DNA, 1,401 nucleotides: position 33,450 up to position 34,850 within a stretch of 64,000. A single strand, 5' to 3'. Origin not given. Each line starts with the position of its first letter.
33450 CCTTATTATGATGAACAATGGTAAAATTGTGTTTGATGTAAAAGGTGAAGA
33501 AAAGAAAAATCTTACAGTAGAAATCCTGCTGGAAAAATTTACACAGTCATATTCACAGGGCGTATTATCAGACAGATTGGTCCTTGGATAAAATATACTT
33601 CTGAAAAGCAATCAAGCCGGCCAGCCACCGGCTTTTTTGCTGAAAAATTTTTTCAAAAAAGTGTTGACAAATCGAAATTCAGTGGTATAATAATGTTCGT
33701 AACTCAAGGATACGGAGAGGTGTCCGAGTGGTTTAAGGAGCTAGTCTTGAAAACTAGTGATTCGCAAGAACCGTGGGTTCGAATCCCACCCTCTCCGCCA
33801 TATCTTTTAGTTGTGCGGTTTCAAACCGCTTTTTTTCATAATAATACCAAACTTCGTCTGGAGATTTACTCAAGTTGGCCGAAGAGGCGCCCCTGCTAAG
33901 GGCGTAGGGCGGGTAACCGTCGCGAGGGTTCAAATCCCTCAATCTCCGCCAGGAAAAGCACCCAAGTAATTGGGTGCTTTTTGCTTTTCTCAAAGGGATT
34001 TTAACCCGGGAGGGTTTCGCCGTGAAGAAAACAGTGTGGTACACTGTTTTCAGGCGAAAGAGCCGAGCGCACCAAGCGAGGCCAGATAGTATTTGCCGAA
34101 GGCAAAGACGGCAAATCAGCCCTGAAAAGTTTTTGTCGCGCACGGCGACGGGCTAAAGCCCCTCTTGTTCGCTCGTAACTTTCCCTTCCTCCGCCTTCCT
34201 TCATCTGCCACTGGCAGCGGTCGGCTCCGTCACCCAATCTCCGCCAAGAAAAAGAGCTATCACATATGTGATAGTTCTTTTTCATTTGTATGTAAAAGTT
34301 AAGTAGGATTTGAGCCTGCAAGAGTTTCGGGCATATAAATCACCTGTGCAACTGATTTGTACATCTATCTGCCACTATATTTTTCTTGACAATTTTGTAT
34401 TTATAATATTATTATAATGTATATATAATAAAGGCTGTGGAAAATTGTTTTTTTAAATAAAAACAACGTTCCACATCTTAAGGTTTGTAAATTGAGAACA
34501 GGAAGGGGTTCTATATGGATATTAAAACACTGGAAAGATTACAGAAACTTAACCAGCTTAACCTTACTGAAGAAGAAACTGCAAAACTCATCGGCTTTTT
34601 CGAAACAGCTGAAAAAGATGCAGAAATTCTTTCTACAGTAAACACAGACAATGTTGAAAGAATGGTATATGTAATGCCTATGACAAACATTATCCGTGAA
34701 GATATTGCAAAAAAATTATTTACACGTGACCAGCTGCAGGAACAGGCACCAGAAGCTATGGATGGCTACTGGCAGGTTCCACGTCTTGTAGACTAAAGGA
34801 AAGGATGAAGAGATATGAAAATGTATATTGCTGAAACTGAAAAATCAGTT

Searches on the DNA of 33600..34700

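Call 42: search_rna_families(source=window, start=33600, end=34700, threshold=evalue, max_evalue=1, show_alignments=0)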
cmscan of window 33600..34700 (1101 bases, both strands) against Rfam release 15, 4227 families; matches with E-value up to 1: 8.
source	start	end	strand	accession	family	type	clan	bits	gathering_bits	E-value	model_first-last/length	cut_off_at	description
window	33714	33797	+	RF00005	tRNA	Gene; tRNA;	CL00001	61.7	29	1e-12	1-71/71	no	tRNA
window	33860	33948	+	RF00005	tRNA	Gene; tRNA;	CL00001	53.4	29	2.1e-10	1-71/71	no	tRNA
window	33754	33797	-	RF04351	Plastid-psbl-rps4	Cis-reg;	-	30.9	68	0.00029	1-53/53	no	Plastid-psbl-rps4 3UTR RNA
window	33899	33985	+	RF02435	SpF41_sRNA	Gene; sRNA;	-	30.5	52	0.015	1-105/105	no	Streptococcus sRNA SpF41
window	33896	33948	-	RF04351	Plastid-psbl-rps4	Cis-reg;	-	28.4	68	0.0014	1-53/53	no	Plastid-psbl-rps4 3UTR RNA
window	33710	33823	+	RF02223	sX4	Gene; sRNA;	-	27.9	70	0.0012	1-167/167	no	Proteobacterial sRNA sX4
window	33952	33990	+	RF00489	ctRNA_p42d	Gene; antisense;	-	19.8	50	0.25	1-46/46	no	ctRNA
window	33952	34048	+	RF00599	SNORA77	Gene; snRNA; snoRNA; HACA-box;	-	18.1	42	0.55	1-125/125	no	Small nucleolar RNA SNORA77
